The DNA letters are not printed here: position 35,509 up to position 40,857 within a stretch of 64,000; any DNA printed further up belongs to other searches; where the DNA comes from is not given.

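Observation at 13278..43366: A 30-kb ECF-sigma/SusCD locus dominated by phosphoesterases: candidate utilisation system for a phosphodiester-linked or phosphorylated glycopolymer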

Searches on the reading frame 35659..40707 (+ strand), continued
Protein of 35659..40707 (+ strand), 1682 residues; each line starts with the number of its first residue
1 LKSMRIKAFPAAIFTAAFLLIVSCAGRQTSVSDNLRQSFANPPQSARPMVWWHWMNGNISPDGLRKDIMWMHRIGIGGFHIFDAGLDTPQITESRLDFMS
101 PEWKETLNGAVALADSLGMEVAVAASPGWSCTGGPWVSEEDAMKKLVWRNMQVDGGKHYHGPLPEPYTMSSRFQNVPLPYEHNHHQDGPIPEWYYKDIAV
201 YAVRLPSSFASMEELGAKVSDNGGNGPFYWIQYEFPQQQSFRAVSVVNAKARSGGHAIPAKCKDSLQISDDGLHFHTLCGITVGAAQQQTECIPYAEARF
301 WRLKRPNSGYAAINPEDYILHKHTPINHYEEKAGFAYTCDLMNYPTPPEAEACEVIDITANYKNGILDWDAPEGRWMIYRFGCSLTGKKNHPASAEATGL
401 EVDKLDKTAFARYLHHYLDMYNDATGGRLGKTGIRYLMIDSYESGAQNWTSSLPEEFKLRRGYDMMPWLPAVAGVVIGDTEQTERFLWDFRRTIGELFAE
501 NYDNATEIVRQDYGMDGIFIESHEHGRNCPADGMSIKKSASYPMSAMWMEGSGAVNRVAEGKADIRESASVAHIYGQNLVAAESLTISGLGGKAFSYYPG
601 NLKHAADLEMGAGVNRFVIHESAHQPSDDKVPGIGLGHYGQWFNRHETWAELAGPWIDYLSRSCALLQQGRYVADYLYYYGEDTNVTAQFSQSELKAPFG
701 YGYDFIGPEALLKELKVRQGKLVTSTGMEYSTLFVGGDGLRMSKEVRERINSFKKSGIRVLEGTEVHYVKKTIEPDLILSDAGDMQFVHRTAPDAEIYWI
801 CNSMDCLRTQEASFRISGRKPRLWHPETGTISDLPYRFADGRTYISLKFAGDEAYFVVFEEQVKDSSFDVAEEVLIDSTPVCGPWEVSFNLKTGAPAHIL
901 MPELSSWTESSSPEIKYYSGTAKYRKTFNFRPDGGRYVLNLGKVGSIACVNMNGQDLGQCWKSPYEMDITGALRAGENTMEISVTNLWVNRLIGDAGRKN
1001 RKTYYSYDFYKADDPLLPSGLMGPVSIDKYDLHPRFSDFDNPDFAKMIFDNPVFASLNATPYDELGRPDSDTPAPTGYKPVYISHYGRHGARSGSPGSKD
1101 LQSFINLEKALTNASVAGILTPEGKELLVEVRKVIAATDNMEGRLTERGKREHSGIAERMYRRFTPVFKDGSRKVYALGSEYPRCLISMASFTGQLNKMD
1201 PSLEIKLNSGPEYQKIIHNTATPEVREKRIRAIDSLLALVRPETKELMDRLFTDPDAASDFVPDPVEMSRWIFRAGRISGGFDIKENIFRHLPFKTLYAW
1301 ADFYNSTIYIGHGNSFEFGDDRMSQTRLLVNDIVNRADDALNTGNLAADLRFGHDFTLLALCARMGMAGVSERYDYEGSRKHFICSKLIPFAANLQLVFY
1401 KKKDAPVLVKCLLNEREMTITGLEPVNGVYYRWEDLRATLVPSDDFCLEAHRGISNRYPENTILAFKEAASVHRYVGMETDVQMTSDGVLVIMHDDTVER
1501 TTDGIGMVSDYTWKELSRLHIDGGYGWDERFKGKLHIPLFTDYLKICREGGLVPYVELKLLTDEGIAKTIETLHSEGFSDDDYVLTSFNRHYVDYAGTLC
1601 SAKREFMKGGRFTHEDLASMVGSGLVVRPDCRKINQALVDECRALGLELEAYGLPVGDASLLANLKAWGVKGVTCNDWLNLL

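Call 24: search_protein_families(library=pfam, proteins=[L050:2040-4364:+, L050:4361-6691:+, L050:6721-7713:+, L050:7875-9881:+, L050:9878-12370:+, L050:12471-13679:+, L050:13808-14692:+, L050:15546-17111:+, L050:17111-18151:+, L050:18158-19030:+], max_evalue=0.001)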
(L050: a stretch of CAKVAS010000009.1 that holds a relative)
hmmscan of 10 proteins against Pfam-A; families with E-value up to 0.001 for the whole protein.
L050:2040-4364:+ (774 aa): 2 families
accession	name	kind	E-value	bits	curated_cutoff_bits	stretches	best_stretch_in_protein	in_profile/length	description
PF13004.13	BACON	-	9e-16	58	25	2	267-319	4-60/61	Putative binding domain, N-terminal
PF18942.5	DUF5689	-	2e-08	34.8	28.6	1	326-538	4-204/217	Family of unknown function (DUF5689)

L050:4361-6691:+ (776 aa): 2 families
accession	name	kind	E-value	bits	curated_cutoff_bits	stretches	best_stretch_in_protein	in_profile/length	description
PF18942.5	DUF5689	-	5.2e-14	53.1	28.6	1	249-466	3-200/217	Family of unknown function (DUF5689)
PF13004.13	BACON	-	5.1e-06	26.8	25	1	185-226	5-50/61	Putative binding domain, N-terminal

L050:6721-7713:+ (330 aa): 1 family
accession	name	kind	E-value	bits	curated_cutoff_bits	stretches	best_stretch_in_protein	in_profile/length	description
PF03372.29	Exo_endo_phos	-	9.8e-13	48.8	24.5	1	49-321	1-225/225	Endonuclease/Exonuclease/phosphatase family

L050:7875-9881:+ (668 aa): 3 families
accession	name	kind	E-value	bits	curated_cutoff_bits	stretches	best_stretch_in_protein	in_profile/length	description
PF10566.15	Glyco_hydro_97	-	6.6e-103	344.3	32.5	1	303-568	1-275/275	Glycoside hydrolase 97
PF14508.12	GH97_N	-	2.5e-48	165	25.3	1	27-298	1-229/229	Glycosyl-hydrolase 97 N-terminal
PF14509.12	GH97_C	-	1.4e-30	105.9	25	1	570-665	1-96/97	Glycosyl-hydrolase 97 C-terminal, oligomerisation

L050:9878-12370:+ (830 aa): 2 families
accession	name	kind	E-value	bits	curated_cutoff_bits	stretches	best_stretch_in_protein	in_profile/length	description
PF00128.31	Alpha-amylase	-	5.6e-71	240.5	22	1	300-744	2-442/446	Alpha amylase, catalytic domain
PF03009.23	GDPD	-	5.2e-28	99.2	23.6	1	47-268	1-236/244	Glycerophosphoryl diester phosphodiesterase family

L050:12471-13679:+ (402 aa): 1 family
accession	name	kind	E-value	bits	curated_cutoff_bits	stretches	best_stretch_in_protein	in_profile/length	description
PF00375.23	SDF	-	3.3e-74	250.7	27.9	1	10-383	1-386/387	Sodium:dicarboxylate symporter family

L050:13808-14692:+ (294 aa): 1 family
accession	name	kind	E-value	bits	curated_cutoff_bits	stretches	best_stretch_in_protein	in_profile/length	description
PF03372.29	Exo_endo_phos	-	2.8e-10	40.8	24.5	1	41-285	1-225/225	Endonuclease/Exonuclease/phosphatase family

L050:15546-17111:+ (521 aa): 4 families
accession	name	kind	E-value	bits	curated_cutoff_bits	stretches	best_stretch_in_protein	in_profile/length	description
PF01637.24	ATPase_2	-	3.1e-14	53.8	33.2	1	46-260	4-223/225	ATPase domain predominantly from Archaea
PF13191.12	AAA_16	-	1.5e-07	32.5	32.6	1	43-163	2-145/167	AAA ATPase domain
PF13173.12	AAA_14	-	2.1e-06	28.2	27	1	63-228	3-127/129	AAA domain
PF13401.12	AAA_22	-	3.6e-05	24.5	27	1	62-195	5-123/130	AAA domain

L050:17111-18151:+ (346 aa): 0 families

L050:18158-19030:+ (290 aa): 1 family
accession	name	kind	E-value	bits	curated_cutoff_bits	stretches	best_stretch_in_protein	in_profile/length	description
PF18935.5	DUF5683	-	6.9e-08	33.1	26.7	1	168-264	8-118/151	Family of unknown function (DUF5683)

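Call 25: search_protein_families(library=pfam, proteins=[L052:499-2919:+, L052:2922-5117:+, L052:5535-8363:+, L052:8408-10711:+, L052:15374-17740:+, L052:17737-20049:+], max_evalue=0.001)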
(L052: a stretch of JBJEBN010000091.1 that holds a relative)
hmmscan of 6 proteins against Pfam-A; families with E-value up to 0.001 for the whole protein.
L052:499-2919:+ (806 aa): 3 families
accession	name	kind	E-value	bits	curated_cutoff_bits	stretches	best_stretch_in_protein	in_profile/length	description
PF13347.12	MFS_2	-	1.7e-73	248.1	27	1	13-449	2-426/427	MFS/sugar transport protein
PF00150.24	Cellulase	-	2e-46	159.2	23.5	1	500-771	1-271/272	Cellulase (glycosyl hydrolase family 5)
PF07690.21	MFS_1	-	1.3e-12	47.8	33.4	1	22-384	9-344/347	Major Facilitator Superfamily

L052:2922-5117:+ (731 aa): 4 families
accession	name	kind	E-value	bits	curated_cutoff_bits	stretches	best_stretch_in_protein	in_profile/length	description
PF02065.24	Melibiase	-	5.6e-118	394.3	27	1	270-619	2-347/347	Melibiase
PF16875.11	Glyco_hydro_36N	-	1.7e-40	139.6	27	1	42-265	4-253/253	Glycosyl hydrolase family 36 N-terminal domain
PF16874.11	Glyco_hydro_36C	-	4.1e-21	75.7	27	1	634-728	2-77/77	Glycosyl hydrolase family 36 C-terminal domain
PF02638.21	GHL10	-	1.6e-07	31.2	27.9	1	376-472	73-172/311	Glycosyl hydrolase-like 10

L052:5535-8363:+ (942 aa): 1 family
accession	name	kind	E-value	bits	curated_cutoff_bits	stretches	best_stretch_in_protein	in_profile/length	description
PF02415.23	Chlam_PMP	-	2.1e-06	27.8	20.6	0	491-506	2-17/19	Chlamydia polymorphic membrane protein (Chlamydia_PMP) repeat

L052:8408-10711:+ (767 aa): 4 families
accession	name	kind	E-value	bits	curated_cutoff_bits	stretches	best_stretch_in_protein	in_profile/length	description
PF00884.28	Sulfatase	-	1.9e-37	129.7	25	1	30-321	1-301/301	Sulfatase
PF03009.23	GDPD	-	2.9e-29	103.3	23.6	1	537-658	1-119/244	Glycerophosphoryl diester phosphodiesterase family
PF16347.10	SGSH_C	-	7.7e-11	42.8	29.3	1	279-342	12-70/154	N-sulphoglucosamine sulphohydrolase, C-terminal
PF01663.27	Phosphodiest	-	1.6e-05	25.1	23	0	53-101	18-67/342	Type I phosphodiesterase / nucleotide pyrophosphatase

L052:15374-17740:+ (788 aa): 3 families
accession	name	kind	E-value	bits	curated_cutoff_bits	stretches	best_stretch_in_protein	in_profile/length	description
PF18942.5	DUF5689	-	1.9e-14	54.5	28.6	1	316-555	2-217/217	Family of unknown function (DUF5689)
PF13004.13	BACON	-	2.8e-14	53.3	25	2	161-204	5-52/61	Putative binding domain, N-terminal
PF19190.6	BACON_2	-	6.5e-05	23.2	25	0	43-93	10-67/94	Viral BACON domain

L052:17737-20049:+ (770 aa): 2 families
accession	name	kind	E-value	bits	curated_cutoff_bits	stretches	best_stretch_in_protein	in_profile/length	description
PF18942.5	DUF5689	-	5.2e-11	43.3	28.6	1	255-470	5-200/217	Family of unknown function (DUF5689)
PF13004.13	BACON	-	7.4e-07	29.5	25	0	83-141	9-60/61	Putative binding domain, N-terminal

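Call 50: search_protein_families(library=pfam, proteins=[L039:10762-12219:-, L040:8408-9868:-, L042:5727-7022:+, L044:4354-5529:+, L042:7074-8984:+, L059:5485-6477:+, L054:1605-2834:+, L042:2488-4161:+, L041:1993-3057:+, L042:10904-12286:-], max_evalue=0.00001)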
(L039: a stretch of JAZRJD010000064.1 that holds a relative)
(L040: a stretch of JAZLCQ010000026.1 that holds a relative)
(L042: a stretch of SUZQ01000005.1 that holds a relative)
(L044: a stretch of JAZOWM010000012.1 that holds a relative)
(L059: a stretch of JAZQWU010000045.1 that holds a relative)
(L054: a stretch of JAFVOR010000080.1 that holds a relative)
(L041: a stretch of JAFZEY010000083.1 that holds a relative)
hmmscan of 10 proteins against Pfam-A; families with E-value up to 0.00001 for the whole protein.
L039:10762-12219:- (485 aa): 1 family
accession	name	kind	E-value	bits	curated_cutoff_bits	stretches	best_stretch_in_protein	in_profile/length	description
PF00474.23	SSF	-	4.3e-31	108.7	22.8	1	33-425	1-394/406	Sodium:solute symporter family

L040:8408-9868:- (486 aa): 1 family
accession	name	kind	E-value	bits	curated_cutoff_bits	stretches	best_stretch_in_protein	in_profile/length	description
PF00202.27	Aminotran_3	-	8.9e-96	321.5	30.5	1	106-483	7-403/403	Aminotransferase class-III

L042:5727-7022:+ (431 aa): 2 families
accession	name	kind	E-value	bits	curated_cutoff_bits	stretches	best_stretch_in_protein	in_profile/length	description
PF00005.33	ABC_tran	-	1.3e-25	91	25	1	219-363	1-137/137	ABC transporter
PF13304.12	AAA_21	-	1.3e-10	42.3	27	0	233-250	3-20/304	AAA domain, putative AbiEii toxin, Type IV TA system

L044:4354-5529:+ (391 aa): 1 family
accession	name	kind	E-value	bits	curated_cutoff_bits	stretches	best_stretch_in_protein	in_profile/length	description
PF01497.23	Peripla_BP_2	-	4.4e-16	59.4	27.5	1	80-340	1-230/235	Periplasmic binding protein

L042:7074-8984:+ (636 aa): 3 families
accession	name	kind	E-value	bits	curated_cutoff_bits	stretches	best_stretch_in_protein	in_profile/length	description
PF02837.24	Glyco_hydro_2_N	-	5.9e-15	56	28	1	39-157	4-133/169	Glycosyl hydrolases family 2, sugar binding domain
PF02836.23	Glyco_hydro_2_C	-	3.3e-12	46.6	21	1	334-470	35-183/302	Glycosyl hydrolases family 2, TIM barrel domain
PF00703.27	Glyco_hydro_2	-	3.8e-10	40.9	23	1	205-297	6-109/109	Glycosyl hydrolases family 2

L059:5485-6477:+ (330 aa): 1 family
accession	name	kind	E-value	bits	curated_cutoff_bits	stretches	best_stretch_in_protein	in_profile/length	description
PF01032.23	FecCD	-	1.1e-73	248.5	26.5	1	16-328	2-311/311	FecCD transport family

L054:1605-2834:+ (409 aa): 3 families
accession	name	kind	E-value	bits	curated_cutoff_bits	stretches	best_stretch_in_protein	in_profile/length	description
PF04127.22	DFP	-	9.2e-71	237.9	22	1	198-380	1-186/186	DNA/pantothenate metabolism flavoprotein C-terminal domain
PF02441.25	Flavoprotein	-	1.2e-34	119.7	22.7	1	18-190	1-160/162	Flavoprotein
PF13561.12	adh_short_C2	-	2e-06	28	27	0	228-323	8-115/236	Enoyl-(Acyl carrier protein) reductase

L042:2488-4161:+ (557 aa): 4 families
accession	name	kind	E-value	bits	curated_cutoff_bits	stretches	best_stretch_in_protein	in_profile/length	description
PF02463.25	SMC_N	-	3.5e-21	76.1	40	1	12-518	1-216/220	RecF/RecN/SMC N terminal domain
PF13476.12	AAA_23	-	2.6e-18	67.8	27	1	15-228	1-197/201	AAA domain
PF13175.12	AAA_15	-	6.7e-09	36.3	32.1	1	12-298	1-265/374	AAA ATPase domain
PF13304.12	AAA_21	-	7.8e-07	29.9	27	0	35-100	1-63/304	AAA domain, putative AbiEii toxin, Type IV TA system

L041:1993-3057:+ (354 aa): 2 families
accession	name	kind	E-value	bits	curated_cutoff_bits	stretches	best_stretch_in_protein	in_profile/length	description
PF13525.12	YfiO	-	4.3e-23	82.6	25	2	117-251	5-142/203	Outer membrane lipoprotein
PF13174.12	TPR_6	-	2.2e-06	28.4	26.3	0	197-232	6-33/33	Tetratricopeptide repeat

L042:10904-12286:- (460 aa): 1 family
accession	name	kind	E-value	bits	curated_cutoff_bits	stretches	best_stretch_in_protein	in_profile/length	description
PF00171.27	Aldedh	-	1.8e-82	277.8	23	1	3-434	23-461/461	Aldehyde dehydrogenase family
